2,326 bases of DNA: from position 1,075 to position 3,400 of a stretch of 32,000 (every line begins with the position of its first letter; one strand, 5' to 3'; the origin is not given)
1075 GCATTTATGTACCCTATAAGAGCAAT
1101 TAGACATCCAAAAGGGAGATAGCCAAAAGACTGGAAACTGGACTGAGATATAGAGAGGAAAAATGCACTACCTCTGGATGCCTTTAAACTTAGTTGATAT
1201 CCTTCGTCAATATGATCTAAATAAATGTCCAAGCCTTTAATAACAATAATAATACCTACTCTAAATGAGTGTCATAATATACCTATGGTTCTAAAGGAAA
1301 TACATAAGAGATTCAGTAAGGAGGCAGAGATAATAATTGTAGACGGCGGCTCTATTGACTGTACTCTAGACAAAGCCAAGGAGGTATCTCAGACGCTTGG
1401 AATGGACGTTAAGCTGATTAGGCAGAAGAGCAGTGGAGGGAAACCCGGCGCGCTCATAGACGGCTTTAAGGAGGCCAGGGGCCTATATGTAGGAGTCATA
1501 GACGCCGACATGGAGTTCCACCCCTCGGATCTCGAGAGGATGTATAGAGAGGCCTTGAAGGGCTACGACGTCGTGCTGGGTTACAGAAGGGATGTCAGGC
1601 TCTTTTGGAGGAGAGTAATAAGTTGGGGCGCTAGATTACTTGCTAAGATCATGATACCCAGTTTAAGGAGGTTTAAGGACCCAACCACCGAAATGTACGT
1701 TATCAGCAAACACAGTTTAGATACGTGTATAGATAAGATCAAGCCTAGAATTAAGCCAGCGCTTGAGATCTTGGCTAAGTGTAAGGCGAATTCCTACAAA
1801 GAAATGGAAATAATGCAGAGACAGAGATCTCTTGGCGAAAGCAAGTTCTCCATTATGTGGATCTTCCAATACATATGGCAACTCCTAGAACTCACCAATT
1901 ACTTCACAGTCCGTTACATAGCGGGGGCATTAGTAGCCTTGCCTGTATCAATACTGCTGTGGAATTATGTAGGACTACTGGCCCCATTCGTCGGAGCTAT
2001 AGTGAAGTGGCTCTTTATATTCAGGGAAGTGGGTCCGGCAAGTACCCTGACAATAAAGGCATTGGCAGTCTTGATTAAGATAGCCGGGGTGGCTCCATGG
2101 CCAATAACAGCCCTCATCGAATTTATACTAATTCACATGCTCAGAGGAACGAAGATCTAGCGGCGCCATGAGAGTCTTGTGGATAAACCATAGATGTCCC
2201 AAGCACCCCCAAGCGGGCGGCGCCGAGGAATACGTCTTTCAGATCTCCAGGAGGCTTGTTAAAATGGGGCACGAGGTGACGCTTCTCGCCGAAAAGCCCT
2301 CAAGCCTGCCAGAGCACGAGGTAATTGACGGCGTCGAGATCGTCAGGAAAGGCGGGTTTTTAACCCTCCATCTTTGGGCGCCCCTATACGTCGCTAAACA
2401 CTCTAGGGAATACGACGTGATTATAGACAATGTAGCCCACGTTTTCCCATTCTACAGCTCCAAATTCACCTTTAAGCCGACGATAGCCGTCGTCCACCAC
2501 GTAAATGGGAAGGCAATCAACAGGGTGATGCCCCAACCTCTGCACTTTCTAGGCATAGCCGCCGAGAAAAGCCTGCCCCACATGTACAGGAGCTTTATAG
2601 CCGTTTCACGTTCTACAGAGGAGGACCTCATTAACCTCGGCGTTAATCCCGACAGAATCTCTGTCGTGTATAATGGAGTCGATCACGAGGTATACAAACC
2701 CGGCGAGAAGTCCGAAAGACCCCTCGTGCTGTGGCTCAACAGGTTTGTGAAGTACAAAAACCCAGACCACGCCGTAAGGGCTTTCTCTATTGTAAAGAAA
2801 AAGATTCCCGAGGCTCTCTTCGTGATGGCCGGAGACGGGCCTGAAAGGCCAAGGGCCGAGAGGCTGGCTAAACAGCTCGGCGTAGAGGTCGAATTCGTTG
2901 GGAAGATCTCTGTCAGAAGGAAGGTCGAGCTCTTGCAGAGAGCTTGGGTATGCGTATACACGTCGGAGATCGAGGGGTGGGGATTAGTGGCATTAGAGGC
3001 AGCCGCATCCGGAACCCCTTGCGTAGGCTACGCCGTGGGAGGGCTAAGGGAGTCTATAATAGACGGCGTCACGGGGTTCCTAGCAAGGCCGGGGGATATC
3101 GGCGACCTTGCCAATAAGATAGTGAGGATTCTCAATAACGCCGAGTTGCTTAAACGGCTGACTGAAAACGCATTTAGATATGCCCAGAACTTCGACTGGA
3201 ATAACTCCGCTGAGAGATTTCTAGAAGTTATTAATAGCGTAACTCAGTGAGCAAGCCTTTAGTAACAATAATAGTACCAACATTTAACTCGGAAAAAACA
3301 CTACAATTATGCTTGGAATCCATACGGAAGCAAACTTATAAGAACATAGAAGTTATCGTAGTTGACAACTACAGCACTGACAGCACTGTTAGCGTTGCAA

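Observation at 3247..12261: AT-rich glycosylation island sits next to GC-rich paralogues of two of its genes, one of which has decayed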

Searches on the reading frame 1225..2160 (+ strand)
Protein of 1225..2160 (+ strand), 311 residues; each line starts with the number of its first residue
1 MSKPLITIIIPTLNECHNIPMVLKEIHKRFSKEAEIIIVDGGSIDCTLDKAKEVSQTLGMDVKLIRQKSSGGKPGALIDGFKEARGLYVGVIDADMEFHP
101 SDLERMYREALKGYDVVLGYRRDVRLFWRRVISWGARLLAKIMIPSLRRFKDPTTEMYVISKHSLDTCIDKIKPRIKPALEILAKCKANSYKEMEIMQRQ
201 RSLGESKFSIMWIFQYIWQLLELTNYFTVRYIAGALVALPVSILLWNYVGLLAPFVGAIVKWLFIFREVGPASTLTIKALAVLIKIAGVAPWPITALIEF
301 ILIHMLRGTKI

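Call 6: search_protein_families(library=pfam, proteins=[window:1225-2160:+], max_evalue=0.01)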
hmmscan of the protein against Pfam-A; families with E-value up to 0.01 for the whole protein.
window:1225-2160:+ (311 aa): 3 families
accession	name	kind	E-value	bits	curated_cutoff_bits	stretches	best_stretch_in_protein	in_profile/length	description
PF00535.33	Glycos_transf_2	-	3.7e-26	92.5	23.3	1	7-124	1-118/168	Glycosyl transferase family 2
PF13641.12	Glyco_tranf_2_3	-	5.8e-05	23.6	27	1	6-109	3-110/230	Glycosyltransferase like family 2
PF10111.15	Glyco_tranf_2_2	-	0.00037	20.5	27.3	1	7-107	1-103/276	Glycosyltransferase like family 2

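Call 7: search_protein_families(library=ncbifam, proteins=[window:1225-2160:+], max_evalue=0.01)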
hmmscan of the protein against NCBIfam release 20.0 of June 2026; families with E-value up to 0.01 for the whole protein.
window:1225-2160:+ (311 aa): 21 families
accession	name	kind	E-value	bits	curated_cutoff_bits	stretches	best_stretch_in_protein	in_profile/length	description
NF007986.1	PRK10714.1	equivalog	1.8e-17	63.4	529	1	6-239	8-243/316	undecaprenyl-phosphate 4-deoxy-4-formamido-L-arabinose transferase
NF047588.1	GlcsyltransPgfSStrep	equivalog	1.7e-14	53.7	500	1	6-232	3-229/308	glycosyltransferase PgfS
TIGR04182.1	glyco_TIGR04182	equivalog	1.3e-12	47.7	325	1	6-121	2-109/293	S-layer glycoprotein N-glycosyltransferase AglJ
TIGR04283.1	glyco_like_mftF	equivalog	6.5e-12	45.5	182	1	6-136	1-125/221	TIGR04283 family arsenosugar biosynthesis glycosyltransferase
NF041875.1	EPS_EpsD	equivalog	3.4e-11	43.1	370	1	7-119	2-114/325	exopolysaccharide biosynthesis glycosyltransferase EpsD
TIGR03937.1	PgaC_IcaA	equivalog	1.4e-10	40.7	422.3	1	3-99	44-139/407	poly-beta-1,6-N-acetyl-D-glucosamine synthase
NF007482.0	PRK10073.1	equivalog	1.5e-10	40.6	423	1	2-108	4-108/334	glycosyltransferase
NF047683.1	TeichurnBiosyTuaG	equivalog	7.1e-09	35.7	400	1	2-106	4-107/252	teichuronic acid biosynthesis protein TuaG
TIGR03965.1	mycofact_glyco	equivalog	8e-09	34.9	280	1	4-107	74-176/467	mycofactocin biosynthesis glycosyltransferase MftF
NF010496.0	PRK13915.1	equivalog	3.1e-08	33.1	262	1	6-127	33-162/307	glucosyl-3-phosphoglycerate synthase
NF045692.1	OglycostaseCruG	equivalog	7e-08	31.8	600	1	6-117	43-160/386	2'-O-glycosyltransferase CruG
TIGR03469.1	HpnB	hypoth_equivalog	2.6e-07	30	379.25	1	3-111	43-161/386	hopene-associated glycosyltransferase HpnB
NF050050.1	ProtGlycPglI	equivalog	2.6e-06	27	500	1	4-119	2-117/306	GalNAc(5)-diNAcBac-PP-undecaprenol beta-1,3-glucosyltransferase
NF041391.1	DPhHxTase_Halo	equivalog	2.4e-05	23.4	375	1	12-162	3-147/213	dolichyl-phosphate hexose transferase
NF038302.1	EPS_HpsE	equivalog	3.5e-05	22.9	300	1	6-96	3-97/307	hormogonium polysaccharide biosynthesis glycosyltransferase HpsE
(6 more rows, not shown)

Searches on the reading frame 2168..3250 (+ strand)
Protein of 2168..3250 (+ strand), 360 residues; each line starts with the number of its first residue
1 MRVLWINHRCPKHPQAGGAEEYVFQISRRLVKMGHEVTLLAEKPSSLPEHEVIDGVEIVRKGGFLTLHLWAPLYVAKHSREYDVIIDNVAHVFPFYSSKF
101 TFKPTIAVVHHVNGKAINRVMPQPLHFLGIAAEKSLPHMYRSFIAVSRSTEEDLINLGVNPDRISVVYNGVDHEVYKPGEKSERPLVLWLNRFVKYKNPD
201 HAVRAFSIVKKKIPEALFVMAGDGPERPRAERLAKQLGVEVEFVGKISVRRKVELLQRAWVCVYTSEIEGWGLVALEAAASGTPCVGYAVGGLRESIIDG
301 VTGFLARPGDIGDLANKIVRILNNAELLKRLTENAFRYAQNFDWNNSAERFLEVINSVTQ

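Call 6: search_protein_families(library=pfam, proteins=[window:2168-3250:+], max_evalue=0.01)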
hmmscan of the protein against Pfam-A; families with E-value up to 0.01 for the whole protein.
window:2168-3250:+ (360 aa): 5 families
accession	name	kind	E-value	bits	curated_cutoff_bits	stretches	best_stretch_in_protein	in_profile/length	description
PF00534.26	Glycos_transf_1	-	4.2e-41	140.8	26.4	1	177-336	8-170/172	Glycosyl transferases group 1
PF13692.12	Glyco_trans_1_4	-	1.7e-30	106.6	27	1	185-324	2-142/142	Glycosyl transferases group 1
PF13439.12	Glyco_transf_4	-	6.4e-25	88.6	28.5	1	17-174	2-169/170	Glycosyltransferase Family 4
PF13579.12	Glyco_trans_4_4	-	7.9e-13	49.5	29.7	1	17-170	1-158/158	Glycosyl transferase 4-like domain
PF20706.3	GT4-conflict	-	3.2e-10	40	26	1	178-302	193-325/385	Family 4 Glycosyltransferase in conflict systems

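Call 7: search_protein_families(library=ncbifam, proteins=[window:2168-3250:+], max_evalue=0.01)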
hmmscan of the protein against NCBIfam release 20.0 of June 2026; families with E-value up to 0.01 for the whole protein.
window:2168-3250:+ (360 aa): 42 families (the best 25 are shown)
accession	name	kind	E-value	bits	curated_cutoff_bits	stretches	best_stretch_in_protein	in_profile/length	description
TIGR03999.1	thiol_BshA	equivalog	4.7e-34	117.9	273.7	1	145-357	150-372/375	N-acetyl-alpha-D-glucosaminyl L-malate synthase BshA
NF041010.1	glycosy_Agl16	equivalog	3.1e-32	111.8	575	1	14-357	12-350/352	glycosylation protein Agl16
TIGR03449.1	mycothiol_MshA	equivalog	1.6e-31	109.6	462.5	1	144-357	169-402/406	D-inositol-3-phosphate glycosyltransferase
TIGR03088.1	stp2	hypoth_equivalog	1.7e-23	83.3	409.05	1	141-356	138-371/374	TIGR03088 family PEP-CTERM/XrtA system glycosyltransferase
TIGR02149.1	glgA_Coryne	subfamily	1.9e-23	83.2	302.4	1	141-358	146-390/391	glycogen synthase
NF047880.1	glyco_SdgA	exception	1.1e-20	73.7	800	1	180-355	311-487/488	serine-aspartate repeat adhesin O-glycosyltransferase SdgA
NF050056.1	ProtGlycPglH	equivalog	8.3e-20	71.1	600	1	163-358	158-353/354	GalNAc-alpha-(1->4)-GalNAc-alpha-(1->3)-diNAcBac-PP-undecaprenol alpha-1,4-N-acetyl-D-galactosaminyltransferase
TIGR04063.1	stp3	hypoth_equivalog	2.4e-19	69.5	442.05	1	151-358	169-395/397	TIGR04063 family PEP-CTERM/XrtA system glycosyltransferase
NF041876.1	EPS_EpsE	equivalog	7.1e-18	65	400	1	160-349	184-387/389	exopolysaccharide biosynthesis GT4 family glycosyltransferase EpsE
NF007396.0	PRK09922.1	equivalog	3.3e-17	62.4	385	1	143-325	139-327/361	lipopolysaccharide 1,6-galactosyltransferase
TIGR04047.1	MSMEG_0565_glyc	hypoth_equivalog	3.2e-16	59.4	259.85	1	151-354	160-370/373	MSMEG_0565 family glycosyltransferase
NF041139.1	TreT_Thcocales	equivalog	2.3e-15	56.3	775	1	182-358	227-412/412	trehalose synthase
TIGR02095.1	glgA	subfamily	4.5e-15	55.3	328.45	1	181-357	291-476/477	glycogen/starch synthase, ADP-glucose type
TIGR04157.1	glyco_rSAM_CFB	subfamily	3.4e-13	49.4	400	1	133-351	163-402/406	TIGR04157 family glycosyltransferase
NF053787.1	GlcN_PG_synth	equivalog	6e-13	48.4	480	1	138-358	142-359/361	N-acetylglucosaminyl phosphatidylglycerol synthase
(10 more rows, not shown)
